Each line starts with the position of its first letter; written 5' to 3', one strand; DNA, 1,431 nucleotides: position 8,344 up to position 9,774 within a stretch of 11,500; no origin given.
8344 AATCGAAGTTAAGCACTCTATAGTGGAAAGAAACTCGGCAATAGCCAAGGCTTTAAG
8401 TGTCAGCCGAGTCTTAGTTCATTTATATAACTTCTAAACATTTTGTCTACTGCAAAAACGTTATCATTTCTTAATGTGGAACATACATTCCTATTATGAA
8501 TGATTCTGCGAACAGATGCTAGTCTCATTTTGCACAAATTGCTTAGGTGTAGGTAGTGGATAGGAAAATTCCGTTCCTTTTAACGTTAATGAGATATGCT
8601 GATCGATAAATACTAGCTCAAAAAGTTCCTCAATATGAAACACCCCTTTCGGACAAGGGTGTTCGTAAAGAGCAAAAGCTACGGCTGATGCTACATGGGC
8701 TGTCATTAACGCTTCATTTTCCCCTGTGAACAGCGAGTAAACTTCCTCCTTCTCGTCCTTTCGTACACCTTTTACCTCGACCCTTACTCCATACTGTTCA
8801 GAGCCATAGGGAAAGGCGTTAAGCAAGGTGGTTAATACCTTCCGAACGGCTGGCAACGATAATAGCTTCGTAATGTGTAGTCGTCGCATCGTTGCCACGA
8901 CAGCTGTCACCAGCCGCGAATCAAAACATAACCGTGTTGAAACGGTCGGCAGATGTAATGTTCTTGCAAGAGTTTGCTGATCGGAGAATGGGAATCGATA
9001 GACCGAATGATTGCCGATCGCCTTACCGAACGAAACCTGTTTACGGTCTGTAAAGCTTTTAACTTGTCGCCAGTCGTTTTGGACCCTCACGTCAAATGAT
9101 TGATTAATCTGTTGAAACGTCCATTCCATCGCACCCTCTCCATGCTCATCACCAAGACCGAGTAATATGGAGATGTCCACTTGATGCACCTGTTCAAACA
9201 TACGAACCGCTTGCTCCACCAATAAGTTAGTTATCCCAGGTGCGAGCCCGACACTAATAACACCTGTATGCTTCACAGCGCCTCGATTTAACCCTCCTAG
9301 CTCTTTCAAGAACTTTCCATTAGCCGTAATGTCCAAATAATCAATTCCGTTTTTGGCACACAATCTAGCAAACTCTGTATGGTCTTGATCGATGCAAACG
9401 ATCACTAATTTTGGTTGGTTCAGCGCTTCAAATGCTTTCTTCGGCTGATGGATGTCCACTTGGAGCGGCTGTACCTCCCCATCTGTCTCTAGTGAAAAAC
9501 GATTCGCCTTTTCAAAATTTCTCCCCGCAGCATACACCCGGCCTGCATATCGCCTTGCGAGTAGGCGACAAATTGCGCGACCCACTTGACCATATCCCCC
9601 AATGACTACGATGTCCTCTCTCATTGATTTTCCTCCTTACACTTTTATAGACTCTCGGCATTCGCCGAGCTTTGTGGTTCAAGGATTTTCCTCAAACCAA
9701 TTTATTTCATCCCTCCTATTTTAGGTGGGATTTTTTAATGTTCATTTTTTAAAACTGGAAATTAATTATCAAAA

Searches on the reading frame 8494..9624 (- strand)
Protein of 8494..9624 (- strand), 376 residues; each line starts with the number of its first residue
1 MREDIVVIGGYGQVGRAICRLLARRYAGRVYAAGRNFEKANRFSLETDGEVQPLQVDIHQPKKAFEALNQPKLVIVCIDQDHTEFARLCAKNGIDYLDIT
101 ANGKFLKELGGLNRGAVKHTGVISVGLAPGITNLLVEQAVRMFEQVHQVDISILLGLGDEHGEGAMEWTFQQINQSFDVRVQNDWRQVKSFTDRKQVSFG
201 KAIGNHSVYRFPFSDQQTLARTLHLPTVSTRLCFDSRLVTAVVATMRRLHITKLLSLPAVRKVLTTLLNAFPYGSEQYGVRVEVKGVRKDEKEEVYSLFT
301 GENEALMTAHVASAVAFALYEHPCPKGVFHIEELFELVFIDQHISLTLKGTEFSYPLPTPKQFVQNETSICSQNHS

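Call 4: search_protein_families(library=pfam, proteins=[window:8494-9624:-], max_evalue=1)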
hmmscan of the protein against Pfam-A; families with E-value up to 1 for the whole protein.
window:8494-9624:- (376 aa): 15 families
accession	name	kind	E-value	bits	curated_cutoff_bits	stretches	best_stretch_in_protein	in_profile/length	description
PF03435.24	Sacchrp_dh_NADP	-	5.6e-11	43.3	25.1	1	5-102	1-100/129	Saccharopine dehydrogenase NADP binding domain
PF01370.27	Epimerase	-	0.00018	21.4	20.9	1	5-77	1-71/240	NAD dependent epimerase/dehydratase family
PF13460.12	NAD_binding_10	-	0.00033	21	27.2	1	9-95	1-83/184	NAD(P)H-binding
PF08659.16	KR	-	0.0032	17.8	22.6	1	6-70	4-74/180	KR domain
PF03807.23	F420_oxidored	-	0.005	17.9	21.6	1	5-83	2-72/94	NADP oxidoreductase coenzyme F420-dependent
PF01073.25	3Beta_HSD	-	0.0055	16.2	22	1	6-77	1-73/280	3-beta hydroxysteroid dehydrogenase/isomerase family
PF05368.20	NmrA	-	0.0067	16.5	27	1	3-82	3-81/298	NmrA-like family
PF01488.26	Shikimate_DH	-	0.0071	16.9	24.3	1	5-80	15-85/138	Shikimate / quinate 5-dehydrogenase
PF02254.24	TrkA_N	-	0.018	15.8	23.8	1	6-82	1-74/116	TrkA-N domain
PF21506.2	Knl-2-like_dom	-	0.05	13.9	27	1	80-95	25-40/54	Kinetochore null protein 2-like domain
PF23767.2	TscA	-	0.064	13.9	27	1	160-179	46-65/67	TscA antitoxin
PF00106.31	adh_short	-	0.072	13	26.6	1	5-69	3-69/195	short chain dehydrogenase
PF01118.30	Semialdhyde_dh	-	0.14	13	26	1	5-103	2-100/121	Semialdehyde dehydrogenase, NAD binding domain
PF04321.23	RmlD_sub_bind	-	0.16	11.5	27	1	5-77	3-58/287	RmlD substrate binding domain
PF00899.27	ThiF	-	0.39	10.3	28.1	0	48-98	89-140/238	ThiF family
